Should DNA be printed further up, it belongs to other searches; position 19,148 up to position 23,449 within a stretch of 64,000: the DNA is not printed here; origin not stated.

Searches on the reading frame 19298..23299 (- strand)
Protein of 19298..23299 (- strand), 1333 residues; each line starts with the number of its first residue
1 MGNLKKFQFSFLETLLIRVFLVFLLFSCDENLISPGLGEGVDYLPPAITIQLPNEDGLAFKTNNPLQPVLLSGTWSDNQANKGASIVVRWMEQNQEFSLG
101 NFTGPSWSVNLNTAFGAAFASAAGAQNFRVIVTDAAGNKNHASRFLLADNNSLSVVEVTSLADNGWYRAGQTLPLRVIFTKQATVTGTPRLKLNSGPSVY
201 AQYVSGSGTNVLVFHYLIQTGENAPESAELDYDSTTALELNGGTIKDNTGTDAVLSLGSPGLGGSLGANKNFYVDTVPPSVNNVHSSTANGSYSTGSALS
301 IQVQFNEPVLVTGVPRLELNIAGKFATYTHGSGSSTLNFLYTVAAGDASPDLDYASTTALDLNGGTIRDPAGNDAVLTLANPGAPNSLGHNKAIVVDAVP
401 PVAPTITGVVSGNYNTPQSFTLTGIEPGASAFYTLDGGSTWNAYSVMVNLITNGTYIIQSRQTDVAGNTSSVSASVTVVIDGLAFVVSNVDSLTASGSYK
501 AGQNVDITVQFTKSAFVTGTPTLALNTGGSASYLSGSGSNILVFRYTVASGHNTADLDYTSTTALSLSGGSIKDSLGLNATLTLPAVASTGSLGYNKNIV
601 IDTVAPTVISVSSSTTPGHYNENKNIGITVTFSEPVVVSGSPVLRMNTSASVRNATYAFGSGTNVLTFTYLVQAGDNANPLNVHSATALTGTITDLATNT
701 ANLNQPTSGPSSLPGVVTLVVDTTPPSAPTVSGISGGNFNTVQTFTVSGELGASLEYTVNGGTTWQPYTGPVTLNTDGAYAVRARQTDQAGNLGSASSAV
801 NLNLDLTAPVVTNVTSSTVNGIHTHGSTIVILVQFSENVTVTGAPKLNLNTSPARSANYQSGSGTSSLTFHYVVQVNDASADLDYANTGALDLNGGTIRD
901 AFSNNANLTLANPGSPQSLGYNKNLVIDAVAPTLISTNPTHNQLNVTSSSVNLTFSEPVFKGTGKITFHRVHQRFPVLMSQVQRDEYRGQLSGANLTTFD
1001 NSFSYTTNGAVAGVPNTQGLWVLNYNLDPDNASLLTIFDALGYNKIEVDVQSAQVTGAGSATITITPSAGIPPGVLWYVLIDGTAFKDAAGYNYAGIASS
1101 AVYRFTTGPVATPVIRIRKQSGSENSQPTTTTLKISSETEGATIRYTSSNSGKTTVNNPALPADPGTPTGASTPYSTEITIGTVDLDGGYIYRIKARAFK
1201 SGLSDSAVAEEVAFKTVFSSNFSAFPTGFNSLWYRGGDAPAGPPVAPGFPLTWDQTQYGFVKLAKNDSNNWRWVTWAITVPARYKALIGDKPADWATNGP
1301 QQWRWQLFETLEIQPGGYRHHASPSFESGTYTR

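Call 85: search_protein_families(library=pfam, proteins=[window:19298-23299:-], max_evalue=0.00001)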
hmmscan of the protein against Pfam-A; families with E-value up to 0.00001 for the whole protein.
window:19298-23299:- (1333 aa): 2 families
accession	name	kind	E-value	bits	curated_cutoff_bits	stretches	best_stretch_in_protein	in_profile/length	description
PF13290.12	CHB_HEX_C_1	-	1e-09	38.6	22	0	411-472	3-65/67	Chitobiase/beta-hexosaminidase C-terminal domain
PF19077.6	Big_13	-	1.4e-08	35.6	27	0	741-805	39-101/102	Bacterial Ig-like domain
